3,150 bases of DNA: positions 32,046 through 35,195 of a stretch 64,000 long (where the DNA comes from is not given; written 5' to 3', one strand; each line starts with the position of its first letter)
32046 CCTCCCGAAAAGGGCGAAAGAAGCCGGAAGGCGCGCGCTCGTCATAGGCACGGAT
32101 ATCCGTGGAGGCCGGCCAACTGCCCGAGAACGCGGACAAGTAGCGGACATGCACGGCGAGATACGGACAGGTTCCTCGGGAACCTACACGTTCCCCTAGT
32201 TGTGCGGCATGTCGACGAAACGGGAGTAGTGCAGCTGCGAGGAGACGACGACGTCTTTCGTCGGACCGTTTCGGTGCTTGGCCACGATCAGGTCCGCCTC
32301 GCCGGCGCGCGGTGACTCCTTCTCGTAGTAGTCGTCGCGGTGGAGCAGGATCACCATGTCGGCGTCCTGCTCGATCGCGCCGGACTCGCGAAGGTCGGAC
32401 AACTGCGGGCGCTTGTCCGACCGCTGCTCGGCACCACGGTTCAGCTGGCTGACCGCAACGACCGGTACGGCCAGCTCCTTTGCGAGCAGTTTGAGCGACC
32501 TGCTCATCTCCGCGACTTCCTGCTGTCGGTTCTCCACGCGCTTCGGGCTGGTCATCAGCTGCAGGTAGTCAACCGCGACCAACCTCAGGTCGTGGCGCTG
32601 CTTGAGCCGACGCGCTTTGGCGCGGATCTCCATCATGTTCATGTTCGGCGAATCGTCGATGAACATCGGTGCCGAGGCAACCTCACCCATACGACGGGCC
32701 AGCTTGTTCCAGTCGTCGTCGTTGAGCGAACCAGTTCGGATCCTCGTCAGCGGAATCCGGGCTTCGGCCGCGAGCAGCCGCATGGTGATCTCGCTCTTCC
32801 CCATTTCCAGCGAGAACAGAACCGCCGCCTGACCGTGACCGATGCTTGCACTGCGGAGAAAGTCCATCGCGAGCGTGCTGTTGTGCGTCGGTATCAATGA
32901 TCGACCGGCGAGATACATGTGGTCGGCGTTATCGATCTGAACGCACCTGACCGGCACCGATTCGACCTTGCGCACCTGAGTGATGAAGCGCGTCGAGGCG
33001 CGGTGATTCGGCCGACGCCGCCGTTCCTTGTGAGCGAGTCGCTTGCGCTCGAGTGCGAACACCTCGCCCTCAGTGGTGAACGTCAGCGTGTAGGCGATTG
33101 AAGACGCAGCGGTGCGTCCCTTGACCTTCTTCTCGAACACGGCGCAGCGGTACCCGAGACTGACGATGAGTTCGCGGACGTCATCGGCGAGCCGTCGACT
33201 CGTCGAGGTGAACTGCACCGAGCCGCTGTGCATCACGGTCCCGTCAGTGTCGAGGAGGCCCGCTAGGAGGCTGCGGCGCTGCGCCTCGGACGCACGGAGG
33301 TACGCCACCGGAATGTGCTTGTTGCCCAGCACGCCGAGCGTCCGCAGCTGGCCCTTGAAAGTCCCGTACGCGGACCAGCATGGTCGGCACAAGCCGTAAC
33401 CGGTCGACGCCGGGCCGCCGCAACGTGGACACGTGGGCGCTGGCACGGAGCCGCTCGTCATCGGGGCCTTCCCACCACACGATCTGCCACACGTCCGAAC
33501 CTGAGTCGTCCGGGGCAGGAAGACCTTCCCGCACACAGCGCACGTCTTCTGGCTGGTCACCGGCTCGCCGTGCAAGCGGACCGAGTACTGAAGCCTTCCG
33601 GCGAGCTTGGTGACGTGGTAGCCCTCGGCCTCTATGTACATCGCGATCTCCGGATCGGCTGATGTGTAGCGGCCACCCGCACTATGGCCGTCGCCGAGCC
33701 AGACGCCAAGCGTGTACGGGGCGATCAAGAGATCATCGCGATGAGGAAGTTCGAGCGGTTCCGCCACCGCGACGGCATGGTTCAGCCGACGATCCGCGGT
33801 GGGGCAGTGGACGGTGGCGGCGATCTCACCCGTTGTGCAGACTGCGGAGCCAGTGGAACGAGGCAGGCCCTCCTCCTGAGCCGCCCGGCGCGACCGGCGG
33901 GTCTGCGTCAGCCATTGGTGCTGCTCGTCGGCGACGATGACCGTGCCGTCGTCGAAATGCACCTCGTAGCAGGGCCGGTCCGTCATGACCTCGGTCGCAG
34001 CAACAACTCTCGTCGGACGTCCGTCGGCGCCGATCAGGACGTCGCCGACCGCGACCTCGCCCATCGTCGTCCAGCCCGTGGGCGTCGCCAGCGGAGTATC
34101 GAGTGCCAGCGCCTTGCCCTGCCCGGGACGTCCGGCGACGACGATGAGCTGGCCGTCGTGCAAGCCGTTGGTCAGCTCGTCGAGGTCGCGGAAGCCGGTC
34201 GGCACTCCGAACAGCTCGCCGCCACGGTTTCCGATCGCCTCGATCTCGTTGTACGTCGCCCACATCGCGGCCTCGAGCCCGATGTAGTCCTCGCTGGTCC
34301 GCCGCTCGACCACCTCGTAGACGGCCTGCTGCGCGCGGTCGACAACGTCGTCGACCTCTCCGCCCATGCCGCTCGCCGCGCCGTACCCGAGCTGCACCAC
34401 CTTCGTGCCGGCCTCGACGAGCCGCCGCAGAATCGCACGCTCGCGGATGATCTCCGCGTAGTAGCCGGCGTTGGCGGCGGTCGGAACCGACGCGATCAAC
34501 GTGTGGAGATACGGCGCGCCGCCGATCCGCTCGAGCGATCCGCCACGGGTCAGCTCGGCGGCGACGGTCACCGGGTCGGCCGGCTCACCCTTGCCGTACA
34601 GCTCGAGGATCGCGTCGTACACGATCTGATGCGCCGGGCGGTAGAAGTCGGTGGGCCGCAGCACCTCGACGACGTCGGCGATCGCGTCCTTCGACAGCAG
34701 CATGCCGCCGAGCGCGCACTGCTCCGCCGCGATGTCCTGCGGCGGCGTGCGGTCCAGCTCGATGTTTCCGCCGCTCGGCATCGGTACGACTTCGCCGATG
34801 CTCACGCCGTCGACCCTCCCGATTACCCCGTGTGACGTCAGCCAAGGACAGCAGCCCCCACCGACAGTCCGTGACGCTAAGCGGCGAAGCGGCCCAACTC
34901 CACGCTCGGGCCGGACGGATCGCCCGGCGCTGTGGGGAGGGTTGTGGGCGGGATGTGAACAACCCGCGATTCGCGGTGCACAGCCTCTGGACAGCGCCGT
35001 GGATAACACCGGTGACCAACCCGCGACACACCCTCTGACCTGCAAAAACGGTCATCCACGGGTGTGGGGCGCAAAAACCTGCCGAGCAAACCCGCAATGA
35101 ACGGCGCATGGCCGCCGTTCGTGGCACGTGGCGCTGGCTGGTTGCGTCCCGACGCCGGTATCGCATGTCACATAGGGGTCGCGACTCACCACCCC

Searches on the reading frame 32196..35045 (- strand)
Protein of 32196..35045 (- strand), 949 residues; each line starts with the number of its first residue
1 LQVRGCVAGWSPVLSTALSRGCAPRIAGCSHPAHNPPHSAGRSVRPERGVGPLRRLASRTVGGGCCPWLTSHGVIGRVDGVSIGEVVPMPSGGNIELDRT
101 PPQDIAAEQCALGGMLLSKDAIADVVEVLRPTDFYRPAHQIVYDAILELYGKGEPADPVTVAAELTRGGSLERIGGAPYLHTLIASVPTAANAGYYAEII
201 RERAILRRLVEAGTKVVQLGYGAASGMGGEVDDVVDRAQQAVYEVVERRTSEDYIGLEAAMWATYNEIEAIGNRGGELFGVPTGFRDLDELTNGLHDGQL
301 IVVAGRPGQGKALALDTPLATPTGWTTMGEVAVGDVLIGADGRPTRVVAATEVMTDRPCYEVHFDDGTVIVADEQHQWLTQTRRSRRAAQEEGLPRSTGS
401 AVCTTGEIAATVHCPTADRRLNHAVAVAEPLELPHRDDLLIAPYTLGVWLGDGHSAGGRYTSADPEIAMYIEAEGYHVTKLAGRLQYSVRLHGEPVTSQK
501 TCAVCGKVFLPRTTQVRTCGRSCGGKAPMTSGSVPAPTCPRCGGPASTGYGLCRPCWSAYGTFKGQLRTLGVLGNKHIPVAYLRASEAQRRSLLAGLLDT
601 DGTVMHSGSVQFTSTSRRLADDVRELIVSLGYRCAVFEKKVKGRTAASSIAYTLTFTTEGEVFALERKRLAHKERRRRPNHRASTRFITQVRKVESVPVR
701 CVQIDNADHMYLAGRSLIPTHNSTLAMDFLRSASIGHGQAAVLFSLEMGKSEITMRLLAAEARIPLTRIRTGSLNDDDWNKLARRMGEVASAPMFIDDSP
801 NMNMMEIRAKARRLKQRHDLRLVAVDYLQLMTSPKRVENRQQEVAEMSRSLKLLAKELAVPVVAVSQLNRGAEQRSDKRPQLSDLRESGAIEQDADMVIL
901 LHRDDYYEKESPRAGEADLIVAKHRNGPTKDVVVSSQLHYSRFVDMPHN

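Call 7: search_protein_families(library=pfam, max_evalue=0.01, proteins=[window:32196-35045:-])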
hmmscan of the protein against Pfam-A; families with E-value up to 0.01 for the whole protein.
window:32196-35045:- (949 aa): 7 families
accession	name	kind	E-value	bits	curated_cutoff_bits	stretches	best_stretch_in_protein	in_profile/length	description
PF03796.21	DnaB_C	-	4.3e-96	321.7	27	2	722-944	32-254/255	DnaB-like helicase C terminal domain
PF00772.26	DnaB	-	2.3e-34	118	23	1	101-202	2-103/103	DnaB-like helicase N terminal domain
PF13481.12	AAA_25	-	1.2e-10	41.8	27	1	725-870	49-192/195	AAA domain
PF14528.11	LAGLIDADG_3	-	8.3e-08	32.8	22.5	1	589-639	2-55/82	LAGLIDADG-like domain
PF05204.19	Hom_end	-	0.0004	20.9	21.1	1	587-658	10-86/110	Homing endonuclease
PF06745.19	ATPase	-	0.0019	18.1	26.6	1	281-313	1-34/231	KaiC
PF18912.6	DZR_2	-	0.0062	16.8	27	1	537-560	8-31/56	Double zinc ribbon domain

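Call 8: search_protein_families(library=ncbifam, max_evalue=0.01, proteins=[window:32196-35045:-])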
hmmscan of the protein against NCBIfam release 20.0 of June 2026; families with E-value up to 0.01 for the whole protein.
window:32196-35045:- (949 aa): 19 families
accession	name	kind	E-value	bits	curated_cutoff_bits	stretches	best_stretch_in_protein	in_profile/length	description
NF005852.0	PRK07773.1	equivalog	7.4e-197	656.5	780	4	96-316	19-236/886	replicative DNA helicase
TIGR00665.1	DnaB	equivalog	9.2e-154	512.4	385.25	1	101-946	2-433/435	replicative DNA helicase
NF004384.0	PRK05748.1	equivalog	2.7e-149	497.6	525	2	707-946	203-442/452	replicative DNA helicase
NF004109.0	PRK05595.1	equivalog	3.2e-127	424.9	737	2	706-946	200-438/444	replicative DNA helicase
NF006443.0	PRK08760.1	equivalog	5.8e-125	417.3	741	2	705-948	227-469/476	replicative DNA helicase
TIGR03600.1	phage_DnaB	exception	1.2e-120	403.4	498.65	2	723-934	208-419/421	phage replicative helicase, DnaB family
NF006606.0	PRK09165.1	equivalog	3e-116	389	540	2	737-947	259-488/497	replicative DNA helicase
NF005424.0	PRK07004.1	equivalog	1.9e-113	379.5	834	2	706-944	212-449/460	replicative DNA helicase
NF040583.1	dnaB_SPI-7_type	exception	3.1e-111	372.5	655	2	704-946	191-434/434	SPI-7-type island replicative DNA helicase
NF006458.0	PRK08840.1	equivalog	1.4e-106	357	884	2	708-944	218-454/464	replicative DNA helicase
NF005945.0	PRK08006.1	equivalog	4.2e-103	345.7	898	2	705-944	222-461/471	replicative DNA helicase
NF005369.0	PRK06904.1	equivalog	3.2e-102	342.7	809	2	707-945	223-463/474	replicative DNA helicase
NF006306.0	PRK08506.1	equivalog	1.1e-101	340.8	596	3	724-910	207-393/472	replicative DNA helicase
NF005240.0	PRK06749.1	subfamily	4.2e-78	263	686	2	737-946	213-427/428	replicative DNA helicase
NF004967.0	PRK06321.1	equivalog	4.3e-78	263.3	751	2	705-943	224-462/472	replicative DNA helicase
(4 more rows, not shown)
